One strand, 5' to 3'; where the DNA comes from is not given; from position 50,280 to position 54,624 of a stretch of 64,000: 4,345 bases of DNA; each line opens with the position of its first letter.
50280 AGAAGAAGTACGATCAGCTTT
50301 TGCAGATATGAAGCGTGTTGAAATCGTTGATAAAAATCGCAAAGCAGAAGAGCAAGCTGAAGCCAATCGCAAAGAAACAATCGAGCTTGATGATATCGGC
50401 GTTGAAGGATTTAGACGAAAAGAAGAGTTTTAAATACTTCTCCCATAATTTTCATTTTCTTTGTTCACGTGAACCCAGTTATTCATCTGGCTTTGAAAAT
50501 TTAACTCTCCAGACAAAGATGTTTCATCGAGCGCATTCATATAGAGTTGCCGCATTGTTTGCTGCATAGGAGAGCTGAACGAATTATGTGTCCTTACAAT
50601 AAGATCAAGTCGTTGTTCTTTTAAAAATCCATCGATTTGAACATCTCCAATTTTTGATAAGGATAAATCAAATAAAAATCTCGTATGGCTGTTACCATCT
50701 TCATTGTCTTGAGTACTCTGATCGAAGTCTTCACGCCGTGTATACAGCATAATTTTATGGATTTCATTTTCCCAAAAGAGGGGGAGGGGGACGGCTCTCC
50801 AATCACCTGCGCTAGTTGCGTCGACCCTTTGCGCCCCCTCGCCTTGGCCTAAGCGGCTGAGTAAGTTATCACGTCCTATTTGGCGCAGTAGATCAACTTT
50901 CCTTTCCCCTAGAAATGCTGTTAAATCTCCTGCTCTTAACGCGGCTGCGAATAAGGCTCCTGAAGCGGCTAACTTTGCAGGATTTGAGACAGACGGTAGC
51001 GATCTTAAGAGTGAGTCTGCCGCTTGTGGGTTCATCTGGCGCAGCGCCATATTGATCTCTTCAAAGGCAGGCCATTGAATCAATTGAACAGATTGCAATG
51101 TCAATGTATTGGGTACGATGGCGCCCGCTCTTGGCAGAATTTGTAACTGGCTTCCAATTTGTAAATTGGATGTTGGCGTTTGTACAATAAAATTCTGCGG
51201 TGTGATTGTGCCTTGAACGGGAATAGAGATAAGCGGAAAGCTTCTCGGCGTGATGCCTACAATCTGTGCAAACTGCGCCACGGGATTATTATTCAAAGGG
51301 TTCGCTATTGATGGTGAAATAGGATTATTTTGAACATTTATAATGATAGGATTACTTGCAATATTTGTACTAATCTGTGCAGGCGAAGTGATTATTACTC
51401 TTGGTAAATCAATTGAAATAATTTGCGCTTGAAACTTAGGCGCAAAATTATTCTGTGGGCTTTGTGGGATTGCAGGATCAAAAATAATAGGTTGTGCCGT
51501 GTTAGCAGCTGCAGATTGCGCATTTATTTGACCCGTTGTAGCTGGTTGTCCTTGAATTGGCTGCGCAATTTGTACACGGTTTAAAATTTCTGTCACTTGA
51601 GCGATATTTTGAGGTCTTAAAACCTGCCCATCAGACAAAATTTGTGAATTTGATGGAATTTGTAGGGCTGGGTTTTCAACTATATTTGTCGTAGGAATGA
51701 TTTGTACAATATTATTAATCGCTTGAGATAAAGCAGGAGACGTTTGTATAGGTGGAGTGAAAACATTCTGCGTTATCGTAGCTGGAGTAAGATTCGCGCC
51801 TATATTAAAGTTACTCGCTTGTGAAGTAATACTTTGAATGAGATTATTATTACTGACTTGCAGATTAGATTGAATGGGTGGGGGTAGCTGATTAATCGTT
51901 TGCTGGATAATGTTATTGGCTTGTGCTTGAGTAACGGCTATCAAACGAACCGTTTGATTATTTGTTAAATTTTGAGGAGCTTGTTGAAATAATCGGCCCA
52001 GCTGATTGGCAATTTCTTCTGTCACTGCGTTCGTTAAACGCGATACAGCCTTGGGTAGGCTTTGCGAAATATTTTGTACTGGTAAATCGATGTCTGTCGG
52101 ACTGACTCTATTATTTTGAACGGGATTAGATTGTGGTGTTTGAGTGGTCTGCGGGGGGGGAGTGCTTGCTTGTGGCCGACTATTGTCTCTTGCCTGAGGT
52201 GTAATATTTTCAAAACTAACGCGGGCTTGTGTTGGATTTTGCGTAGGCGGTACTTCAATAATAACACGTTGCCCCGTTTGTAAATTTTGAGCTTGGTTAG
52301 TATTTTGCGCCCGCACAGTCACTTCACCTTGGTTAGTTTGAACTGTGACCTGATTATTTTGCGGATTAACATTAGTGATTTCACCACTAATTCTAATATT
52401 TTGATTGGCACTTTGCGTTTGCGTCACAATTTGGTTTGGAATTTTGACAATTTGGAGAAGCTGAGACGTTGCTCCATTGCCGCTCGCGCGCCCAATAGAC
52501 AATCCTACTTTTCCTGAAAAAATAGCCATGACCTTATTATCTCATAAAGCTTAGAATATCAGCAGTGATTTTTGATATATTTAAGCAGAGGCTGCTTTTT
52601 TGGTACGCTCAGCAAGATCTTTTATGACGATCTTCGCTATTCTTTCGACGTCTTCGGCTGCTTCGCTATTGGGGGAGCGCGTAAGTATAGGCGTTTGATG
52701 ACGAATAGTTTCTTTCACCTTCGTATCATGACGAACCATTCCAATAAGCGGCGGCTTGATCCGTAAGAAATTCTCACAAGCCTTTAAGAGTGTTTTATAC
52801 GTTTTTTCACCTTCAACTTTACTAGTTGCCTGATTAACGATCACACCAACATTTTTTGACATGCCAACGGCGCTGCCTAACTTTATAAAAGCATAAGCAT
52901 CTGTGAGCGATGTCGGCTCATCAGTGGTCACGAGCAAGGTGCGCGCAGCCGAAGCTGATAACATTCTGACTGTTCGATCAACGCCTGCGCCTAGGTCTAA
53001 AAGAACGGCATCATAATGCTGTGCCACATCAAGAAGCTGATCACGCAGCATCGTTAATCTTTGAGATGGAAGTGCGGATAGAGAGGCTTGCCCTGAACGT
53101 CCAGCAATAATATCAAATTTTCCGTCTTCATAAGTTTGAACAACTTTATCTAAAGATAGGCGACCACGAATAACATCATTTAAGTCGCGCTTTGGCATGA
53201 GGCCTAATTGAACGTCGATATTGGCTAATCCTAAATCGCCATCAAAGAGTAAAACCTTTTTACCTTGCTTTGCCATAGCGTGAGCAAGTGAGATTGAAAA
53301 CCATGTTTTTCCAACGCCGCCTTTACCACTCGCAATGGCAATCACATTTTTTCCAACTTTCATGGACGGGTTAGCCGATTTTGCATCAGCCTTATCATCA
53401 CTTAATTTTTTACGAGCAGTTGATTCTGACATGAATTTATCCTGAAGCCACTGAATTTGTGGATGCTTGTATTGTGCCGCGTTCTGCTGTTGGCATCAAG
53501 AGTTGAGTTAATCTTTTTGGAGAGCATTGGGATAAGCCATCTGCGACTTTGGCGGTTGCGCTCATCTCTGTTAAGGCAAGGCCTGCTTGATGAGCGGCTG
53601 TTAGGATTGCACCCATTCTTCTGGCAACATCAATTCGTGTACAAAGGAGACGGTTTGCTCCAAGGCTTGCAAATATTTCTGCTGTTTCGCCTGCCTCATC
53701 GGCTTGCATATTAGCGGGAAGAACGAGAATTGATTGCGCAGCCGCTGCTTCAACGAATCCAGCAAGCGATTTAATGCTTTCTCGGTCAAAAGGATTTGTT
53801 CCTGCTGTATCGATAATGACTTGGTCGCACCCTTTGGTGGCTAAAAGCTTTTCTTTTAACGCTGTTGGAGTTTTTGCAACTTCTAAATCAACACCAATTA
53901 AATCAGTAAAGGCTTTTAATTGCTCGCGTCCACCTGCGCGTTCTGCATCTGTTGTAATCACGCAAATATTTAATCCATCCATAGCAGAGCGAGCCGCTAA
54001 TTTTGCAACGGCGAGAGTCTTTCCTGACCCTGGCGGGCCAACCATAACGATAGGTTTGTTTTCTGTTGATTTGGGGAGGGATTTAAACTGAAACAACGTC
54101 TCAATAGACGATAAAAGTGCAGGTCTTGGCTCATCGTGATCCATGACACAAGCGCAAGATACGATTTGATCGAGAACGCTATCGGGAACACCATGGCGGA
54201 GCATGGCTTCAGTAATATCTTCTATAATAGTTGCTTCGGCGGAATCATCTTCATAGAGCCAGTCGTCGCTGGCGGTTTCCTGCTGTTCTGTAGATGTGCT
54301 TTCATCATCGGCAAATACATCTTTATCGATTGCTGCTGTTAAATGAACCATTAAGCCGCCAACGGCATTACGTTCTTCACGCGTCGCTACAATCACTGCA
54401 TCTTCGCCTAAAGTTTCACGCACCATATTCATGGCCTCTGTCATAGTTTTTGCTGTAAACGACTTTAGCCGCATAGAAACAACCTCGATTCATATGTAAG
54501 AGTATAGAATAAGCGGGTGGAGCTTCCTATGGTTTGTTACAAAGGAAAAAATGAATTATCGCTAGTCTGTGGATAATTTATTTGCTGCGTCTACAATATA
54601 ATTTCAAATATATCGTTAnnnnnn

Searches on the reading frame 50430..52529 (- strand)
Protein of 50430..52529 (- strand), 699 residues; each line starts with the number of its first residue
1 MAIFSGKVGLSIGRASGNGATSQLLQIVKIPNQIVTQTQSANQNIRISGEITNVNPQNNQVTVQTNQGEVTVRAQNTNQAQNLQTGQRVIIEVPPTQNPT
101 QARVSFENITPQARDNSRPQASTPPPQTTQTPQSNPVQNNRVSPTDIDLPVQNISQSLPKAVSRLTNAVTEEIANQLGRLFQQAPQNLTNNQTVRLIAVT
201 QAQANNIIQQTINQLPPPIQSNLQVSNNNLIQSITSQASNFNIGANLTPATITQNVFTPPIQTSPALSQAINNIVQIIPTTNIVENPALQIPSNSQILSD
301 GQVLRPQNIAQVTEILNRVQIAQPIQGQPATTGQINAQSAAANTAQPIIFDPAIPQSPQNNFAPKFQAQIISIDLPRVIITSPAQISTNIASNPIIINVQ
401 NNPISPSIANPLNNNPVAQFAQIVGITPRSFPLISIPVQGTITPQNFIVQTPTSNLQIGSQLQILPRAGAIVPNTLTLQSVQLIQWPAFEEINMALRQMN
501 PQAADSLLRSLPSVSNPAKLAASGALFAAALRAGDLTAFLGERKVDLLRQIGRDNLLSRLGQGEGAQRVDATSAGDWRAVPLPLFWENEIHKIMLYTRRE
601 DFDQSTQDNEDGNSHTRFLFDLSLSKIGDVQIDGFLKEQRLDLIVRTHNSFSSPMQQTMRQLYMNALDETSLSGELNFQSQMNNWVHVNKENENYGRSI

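Call 5: search_protein_families(library=ncbifam, proteins=[window:50430-52529:-], max_evalue=1)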
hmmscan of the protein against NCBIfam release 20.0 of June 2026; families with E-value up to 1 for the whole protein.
window:50430-52529:- (699 aa): 1 family
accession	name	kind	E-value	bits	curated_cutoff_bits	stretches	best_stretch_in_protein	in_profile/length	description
TIGR02892.1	spore_yabP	equivalog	0.62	10.1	75.4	1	43-88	9-55/85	sporulation protein YabP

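Call 80: search_protein_families(library=pfam, proteins=[window:50430-52529:-], max_evalue=0.001)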
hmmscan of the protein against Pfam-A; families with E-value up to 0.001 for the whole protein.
window:50430-52529:- (699 aa): 0 families

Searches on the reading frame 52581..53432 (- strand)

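Call 80: search_protein_families(library=pfam, proteins=[window:52581-53432:-], max_evalue=0.001)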
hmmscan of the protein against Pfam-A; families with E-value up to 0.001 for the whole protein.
window:52581-53432:- (283 aa): 8 families
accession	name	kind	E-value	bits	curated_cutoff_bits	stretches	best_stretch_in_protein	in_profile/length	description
PF01656.29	CbiA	-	1.3e-18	67.6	25.4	1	31-248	1-124/125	CobQ/CobB/MinD/ParA nucleotide binding domain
PF13614.12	AAA_31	-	5.6e-16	59.4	27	1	29-154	2-132/177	AAA domain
PF10609.15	ParA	-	8.9e-16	58.5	27.1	1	28-269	3-245/246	NUBPL iron-transfer P-loop NTPase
PF06564.18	CBP_BcsQ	-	4.2e-10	40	21.3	1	124-267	100-231/234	Cellulose biosynthesis protein BcsQ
PF02374.21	ArsA_ATPase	-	1.9e-08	34.4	24.3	1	33-64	5-36/305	Anion-transporting ATPase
PF00142.24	Fer4_NifH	-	2.5e-05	24.3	25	1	35-68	6-39/271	4Fe-4S iron sulfur cluster binding proteins, NifH/frxC family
PF13481.12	AAA_25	-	9.4e-05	22.5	27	1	29-62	33-65/195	AAA domain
PF07015.17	VirC1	-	0.00083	19.2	24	0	29-66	2-39/231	VirC1 protein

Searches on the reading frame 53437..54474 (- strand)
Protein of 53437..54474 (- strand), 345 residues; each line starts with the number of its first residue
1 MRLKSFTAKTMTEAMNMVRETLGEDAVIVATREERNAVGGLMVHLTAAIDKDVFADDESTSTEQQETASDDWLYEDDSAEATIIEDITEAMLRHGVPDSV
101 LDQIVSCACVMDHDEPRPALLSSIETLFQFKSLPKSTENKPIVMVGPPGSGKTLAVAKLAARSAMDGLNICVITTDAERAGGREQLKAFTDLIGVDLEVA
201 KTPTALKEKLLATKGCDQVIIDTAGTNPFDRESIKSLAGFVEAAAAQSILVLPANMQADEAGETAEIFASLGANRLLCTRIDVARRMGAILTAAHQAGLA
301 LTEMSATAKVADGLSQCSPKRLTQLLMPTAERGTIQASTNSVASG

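Call 80: search_protein_families(library=pfam, proteins=[window:53437-54474:-], max_evalue=0.001)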
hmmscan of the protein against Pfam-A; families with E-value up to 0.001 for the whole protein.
window:53437-54474:- (345 aa): 5 families
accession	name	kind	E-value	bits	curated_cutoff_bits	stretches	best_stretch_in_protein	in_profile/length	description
PF00448.28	SRP54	-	9e-26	91.2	22.7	1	142-326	4-194/196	SRP54-type protein, GTPase domain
PF13671.12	AAA_33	-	1.1e-06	29.5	27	1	142-238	2-92/143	AAA domain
PF06745.19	ATPase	-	1e-05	25.5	26.6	0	138-198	18-75/231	KaiC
PF01695.23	IstB_IS21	-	1.1e-05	25.5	24.1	1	137-260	90-198/238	IstB-like ATP binding protein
PF20720.3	nSTAND3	-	0.00077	19.6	27.2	0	136-178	14-55/155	Novel STAND NTPase 3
